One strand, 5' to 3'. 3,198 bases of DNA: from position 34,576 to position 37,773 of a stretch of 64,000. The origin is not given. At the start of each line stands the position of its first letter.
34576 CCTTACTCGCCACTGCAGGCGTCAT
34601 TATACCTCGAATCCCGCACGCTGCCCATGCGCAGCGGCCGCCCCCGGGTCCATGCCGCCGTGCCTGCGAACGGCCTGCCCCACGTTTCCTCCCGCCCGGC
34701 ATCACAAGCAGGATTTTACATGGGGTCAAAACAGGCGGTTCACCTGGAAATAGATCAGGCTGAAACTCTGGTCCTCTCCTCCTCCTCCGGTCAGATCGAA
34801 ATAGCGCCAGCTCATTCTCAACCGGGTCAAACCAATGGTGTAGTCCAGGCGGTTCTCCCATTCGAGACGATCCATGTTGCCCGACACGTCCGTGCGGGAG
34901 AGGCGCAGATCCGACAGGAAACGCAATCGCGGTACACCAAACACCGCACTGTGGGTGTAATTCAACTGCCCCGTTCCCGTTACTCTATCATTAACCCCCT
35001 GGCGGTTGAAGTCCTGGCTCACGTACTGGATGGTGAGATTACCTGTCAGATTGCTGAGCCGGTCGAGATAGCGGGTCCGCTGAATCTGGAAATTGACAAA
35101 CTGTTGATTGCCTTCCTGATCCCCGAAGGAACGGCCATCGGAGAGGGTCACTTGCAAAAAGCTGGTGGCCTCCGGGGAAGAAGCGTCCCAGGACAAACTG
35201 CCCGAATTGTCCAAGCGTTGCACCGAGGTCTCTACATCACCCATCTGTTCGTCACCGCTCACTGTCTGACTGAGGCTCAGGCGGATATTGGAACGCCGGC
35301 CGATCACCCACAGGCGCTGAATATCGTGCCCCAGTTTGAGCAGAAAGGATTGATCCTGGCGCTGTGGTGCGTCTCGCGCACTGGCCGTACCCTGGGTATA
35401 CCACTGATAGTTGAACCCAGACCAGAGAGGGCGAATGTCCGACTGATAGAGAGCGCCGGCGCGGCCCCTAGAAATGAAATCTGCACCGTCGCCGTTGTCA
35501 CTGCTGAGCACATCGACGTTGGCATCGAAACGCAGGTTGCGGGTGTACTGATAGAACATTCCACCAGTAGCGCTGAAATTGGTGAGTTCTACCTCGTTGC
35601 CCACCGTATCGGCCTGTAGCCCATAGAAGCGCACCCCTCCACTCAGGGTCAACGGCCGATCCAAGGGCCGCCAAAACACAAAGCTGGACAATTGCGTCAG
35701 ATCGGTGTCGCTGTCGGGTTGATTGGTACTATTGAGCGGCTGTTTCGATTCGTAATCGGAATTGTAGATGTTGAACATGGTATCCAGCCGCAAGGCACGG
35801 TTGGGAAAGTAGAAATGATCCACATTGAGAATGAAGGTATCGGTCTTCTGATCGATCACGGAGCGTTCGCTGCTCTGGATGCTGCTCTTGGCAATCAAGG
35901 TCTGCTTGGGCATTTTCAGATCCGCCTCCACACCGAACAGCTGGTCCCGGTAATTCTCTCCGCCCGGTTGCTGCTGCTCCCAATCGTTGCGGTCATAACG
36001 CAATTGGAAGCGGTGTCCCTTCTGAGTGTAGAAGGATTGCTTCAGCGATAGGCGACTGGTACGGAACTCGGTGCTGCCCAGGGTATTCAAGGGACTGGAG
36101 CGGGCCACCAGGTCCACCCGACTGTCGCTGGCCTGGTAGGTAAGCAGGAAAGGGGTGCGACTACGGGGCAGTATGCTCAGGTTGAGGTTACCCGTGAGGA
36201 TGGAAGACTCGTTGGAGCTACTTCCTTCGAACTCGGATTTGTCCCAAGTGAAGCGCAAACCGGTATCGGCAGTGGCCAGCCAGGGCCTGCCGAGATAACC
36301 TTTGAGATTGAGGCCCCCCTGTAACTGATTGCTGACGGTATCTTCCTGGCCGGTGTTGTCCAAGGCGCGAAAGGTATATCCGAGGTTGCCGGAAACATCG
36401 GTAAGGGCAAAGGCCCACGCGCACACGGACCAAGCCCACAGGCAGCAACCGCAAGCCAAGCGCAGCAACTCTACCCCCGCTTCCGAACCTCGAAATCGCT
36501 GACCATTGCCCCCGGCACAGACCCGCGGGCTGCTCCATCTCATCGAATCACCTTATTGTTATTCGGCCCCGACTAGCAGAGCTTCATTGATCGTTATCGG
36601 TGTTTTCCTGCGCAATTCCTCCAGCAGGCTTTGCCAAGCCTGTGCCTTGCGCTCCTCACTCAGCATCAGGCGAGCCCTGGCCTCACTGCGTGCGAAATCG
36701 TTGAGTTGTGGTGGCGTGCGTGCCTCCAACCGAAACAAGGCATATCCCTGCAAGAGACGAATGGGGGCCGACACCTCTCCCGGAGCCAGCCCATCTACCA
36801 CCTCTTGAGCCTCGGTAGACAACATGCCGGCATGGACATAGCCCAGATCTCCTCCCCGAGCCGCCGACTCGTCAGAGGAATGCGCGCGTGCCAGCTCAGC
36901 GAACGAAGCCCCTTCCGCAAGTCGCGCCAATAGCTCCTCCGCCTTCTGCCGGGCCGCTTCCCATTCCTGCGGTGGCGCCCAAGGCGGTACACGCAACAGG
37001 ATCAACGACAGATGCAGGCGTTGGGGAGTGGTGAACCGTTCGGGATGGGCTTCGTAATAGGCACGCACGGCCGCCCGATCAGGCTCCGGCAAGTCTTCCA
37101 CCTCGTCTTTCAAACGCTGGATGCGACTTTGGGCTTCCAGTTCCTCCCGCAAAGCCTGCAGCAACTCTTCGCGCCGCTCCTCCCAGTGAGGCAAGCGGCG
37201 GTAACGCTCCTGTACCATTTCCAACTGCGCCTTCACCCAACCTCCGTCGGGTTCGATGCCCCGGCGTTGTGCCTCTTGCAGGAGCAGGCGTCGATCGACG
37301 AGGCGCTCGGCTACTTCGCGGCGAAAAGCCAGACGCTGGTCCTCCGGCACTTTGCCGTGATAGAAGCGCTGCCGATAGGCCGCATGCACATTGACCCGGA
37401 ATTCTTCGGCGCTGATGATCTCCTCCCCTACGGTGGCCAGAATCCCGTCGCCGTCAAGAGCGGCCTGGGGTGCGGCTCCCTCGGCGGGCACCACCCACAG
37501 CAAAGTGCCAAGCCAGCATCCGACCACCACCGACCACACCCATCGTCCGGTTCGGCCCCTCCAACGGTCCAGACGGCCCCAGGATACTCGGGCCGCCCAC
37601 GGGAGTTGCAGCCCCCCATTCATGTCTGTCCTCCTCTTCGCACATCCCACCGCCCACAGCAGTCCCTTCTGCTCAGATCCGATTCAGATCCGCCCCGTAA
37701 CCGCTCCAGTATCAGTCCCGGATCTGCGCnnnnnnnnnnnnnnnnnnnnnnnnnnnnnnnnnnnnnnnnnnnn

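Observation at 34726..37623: Roughly 600-aa outer-membrane beta-barrel preceded by its own SurA-like parvulin chaperone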

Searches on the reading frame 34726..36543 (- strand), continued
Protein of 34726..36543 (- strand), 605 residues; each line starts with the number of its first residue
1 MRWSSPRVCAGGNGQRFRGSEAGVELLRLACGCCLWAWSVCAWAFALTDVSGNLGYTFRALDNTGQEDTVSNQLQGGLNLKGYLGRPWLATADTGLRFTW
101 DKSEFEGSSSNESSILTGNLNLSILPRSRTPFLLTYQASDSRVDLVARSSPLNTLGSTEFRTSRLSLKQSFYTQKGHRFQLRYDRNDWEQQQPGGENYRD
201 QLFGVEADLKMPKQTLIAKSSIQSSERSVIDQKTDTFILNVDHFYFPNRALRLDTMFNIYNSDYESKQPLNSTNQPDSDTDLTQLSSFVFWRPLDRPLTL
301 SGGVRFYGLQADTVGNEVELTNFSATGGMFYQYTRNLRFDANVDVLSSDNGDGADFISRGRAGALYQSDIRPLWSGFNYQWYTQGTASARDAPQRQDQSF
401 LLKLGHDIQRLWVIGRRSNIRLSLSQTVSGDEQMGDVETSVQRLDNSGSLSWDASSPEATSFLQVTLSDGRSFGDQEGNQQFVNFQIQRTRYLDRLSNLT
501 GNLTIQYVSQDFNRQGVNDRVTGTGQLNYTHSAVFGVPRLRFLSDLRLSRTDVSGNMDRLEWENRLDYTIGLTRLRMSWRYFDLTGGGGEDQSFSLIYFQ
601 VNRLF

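Call 77: search_protein_families(library=pfam, alignment_id=A1, max_evalue=1)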
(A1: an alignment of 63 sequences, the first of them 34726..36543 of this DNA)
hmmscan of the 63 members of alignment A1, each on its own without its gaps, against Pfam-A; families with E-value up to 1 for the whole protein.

A. member 1, window:34726-36543:- (605 aa): 0 families

B. families by the number of members that match (of 63 scanned): 24 families
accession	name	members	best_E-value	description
PF20841.2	NtrZ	9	0.016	NtrZ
PF13505.12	OMP_b-brl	6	0.0095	Outer membrane protein beta-barrel domain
PF23849.1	Phage_TTP_2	4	0.0076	Phage tail tube protein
PF08005.17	PHR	2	0.0034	PHR domain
PF07324.16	DGCR6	2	0.17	DiGeorge syndrome critical region 6 (DGCR6) protein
PF09411.16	PagL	1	0.016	Lipid A 3-O-deacylase (PagL)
PF23637.1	SH3BP4_C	1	0.028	SH3BP4 C-terminal helical domain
PF02099.23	Josephin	1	0.038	Josephin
PF06179.17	Med22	1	0.042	Surfeit locus protein 5 subunit 22 of Mediator complex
PF24261.1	DUF7462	1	0.042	Family of unknown function (DUF7462)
PF01389.23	OmpA_membrane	1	0.074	OmpA-like transmembrane domain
PF14341.11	PilX_N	1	0.074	PilX N-terminal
PF11702.13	DUF3295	1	0.088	Protein of unknown function (DUF3295)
PF12259.13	Baculo_F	1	0.093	Baculovirus F protein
PF04932.20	Wzy_C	1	0.094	O-Antigen ligase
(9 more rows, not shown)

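Call 85: find_encoding_contigs(protein=P0096, flank=10000, max_places=2)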
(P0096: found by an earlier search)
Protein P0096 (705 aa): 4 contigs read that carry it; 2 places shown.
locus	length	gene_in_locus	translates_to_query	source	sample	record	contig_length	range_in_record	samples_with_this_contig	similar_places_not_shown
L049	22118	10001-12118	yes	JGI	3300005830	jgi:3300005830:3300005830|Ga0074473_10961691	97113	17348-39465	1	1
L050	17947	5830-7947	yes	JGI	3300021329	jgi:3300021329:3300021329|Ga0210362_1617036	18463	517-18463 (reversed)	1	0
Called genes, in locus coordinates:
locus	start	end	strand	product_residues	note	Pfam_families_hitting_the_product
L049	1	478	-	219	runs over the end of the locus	PF13489:Methyltransf_23, PF08241:Methyltransf_11 (weak), PF08242:Methyltransf_12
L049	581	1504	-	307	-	PF04055:Radical_SAM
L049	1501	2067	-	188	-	PF01949:Endo_dU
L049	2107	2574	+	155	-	-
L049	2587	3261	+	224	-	PF04493:Endonuclease_5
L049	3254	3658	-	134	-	PF01814:Hemerythrin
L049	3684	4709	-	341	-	PF14495:Cytochrom_C550 (faint), PF13442:Cytochrome_CBB3, PF00034:Cytochrom_C, PF13442:Cytochrome_CBB3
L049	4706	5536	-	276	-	PF13442:Cytochrome_CBB3, PF00034:Cytochrom_C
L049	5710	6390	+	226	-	PF22113:Mtrc-MtrF_II-IV_dom (faint), PF14522:Cytochrome_C7 (faint), PF09699:Paired_CXXCH_1 (weak)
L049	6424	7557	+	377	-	PF17170:DUF5128 (faint), PF08450:SGL (faint), PF25021:TEN_NHL (faint), PF06739:SBBP (faint), PF01436:NHL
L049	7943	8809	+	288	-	PF22113:Mtrc-MtrF_II-IV_dom (faint), PF14522:Cytochrome_C7 (faint), PF09699:Paired_CXXCH_1 (faint)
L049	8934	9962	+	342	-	PF13623:SurA_N_2 (weak), PF13624:SurA_N_3 (weak), PF13145:Rotamase_2, PF13616:Rotamase_3, PF00639:Rotamase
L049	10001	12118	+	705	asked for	-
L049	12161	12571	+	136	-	PF14522:Cytochrome_C7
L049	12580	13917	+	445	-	PF00034:Cytochrom_C, PF13442:Cytochrome_CBB3, PF00034:Cytochrom_C, PF13442:Cytochrome_CBB3, PF14522:Cytochrome_C7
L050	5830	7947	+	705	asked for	-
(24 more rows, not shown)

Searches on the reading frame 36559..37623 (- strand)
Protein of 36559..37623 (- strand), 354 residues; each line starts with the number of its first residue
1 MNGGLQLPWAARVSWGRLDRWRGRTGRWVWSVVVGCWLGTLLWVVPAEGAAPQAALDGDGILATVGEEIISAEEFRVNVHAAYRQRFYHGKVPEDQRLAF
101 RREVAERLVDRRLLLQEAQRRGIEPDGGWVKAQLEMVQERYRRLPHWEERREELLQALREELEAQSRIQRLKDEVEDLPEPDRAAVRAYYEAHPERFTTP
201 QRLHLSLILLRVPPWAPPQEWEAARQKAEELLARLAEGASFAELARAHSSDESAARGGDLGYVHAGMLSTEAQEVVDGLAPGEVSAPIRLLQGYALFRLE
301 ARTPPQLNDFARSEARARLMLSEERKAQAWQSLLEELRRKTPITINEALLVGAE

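Call 3: search_protein_families(library=pfam, proteins=[window:36559-37623:-], max_evalue=0.01)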
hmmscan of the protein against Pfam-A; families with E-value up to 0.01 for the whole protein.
window:36559-37623:- (354 aa): 6 families
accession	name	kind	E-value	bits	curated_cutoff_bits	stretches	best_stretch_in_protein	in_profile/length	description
PF00639.27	Rotamase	-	1.4e-18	68.1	21.7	1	208-300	2-96/97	PPIC-type PPIASE domain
PF13616.12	Rotamase_3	-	6.4e-16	59.4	22.5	1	200-295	13-108/116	PPIC-type PPIASE domain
PF13145.12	Rotamase_2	-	1.5e-14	55.3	27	1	181-311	1-117/121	PPIC-type PPIASE domain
PF13624.11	SurA_N_3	-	7.8e-08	32.8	27.2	1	58-135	40-118/162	SurA-like N-terminal domain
PF13623.11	SurA_N_2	-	4.2e-06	27.1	28.5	1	57-124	38-109/145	SurA-like N-terminal domain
PF09312.16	SurA_N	-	0.00072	20.2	30.8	1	59-128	2-70/118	SurA N-terminal domain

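Call 4: search_protein_families(library=ncbifam, proteins=[window:36559-37623:-], max_evalue=0.01)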
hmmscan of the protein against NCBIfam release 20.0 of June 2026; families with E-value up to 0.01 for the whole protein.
window:36559-37623:- (354 aa): 9 families
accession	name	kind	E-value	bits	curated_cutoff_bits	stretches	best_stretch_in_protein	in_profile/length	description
TIGR02933.1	nifM_nitrog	equivalog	1.5e-17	64.4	168.2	1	104-328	26-248/256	nitrogen fixation protein NifM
NF000809.0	PRK00059.1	equivalog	3e-17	63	303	1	81-348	66-333/336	peptidylprolyl isomerase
NF002827.0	PRK03002.1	equivalog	2e-14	53.3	343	1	226-348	148-271/285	peptidylprolyl isomerase PrsA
NF008054.0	PRK10788.1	equivalog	2.7e-14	52.8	493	1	183-330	251-386/626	peptidylprolyl isomerase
NF008038.0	PRK10770.1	equivalog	4.7e-12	45.4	394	1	91-318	59-288/431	peptidylprolyl isomerase SurA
NF002846.0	PRK03095.1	equivalog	1.5e-08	34.5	361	1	229-328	147-245/287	peptidylprolyl isomerase PrsA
NF051879.1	TDE1658_narrow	equivalog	2.7e-07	29.9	340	1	153-260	139-242/342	MOSP complex formation periplasmic protein, TDE1658 family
NF002824.0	PRK02998.1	subfamily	1.1e-05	24.9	360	1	227-325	147-244/283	peptidylprolyl isomerase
NF011969.0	PRK15441.1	equivalog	1.9e-05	25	127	1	227-297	17-87/93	peptidylprolyl isomerase PpiC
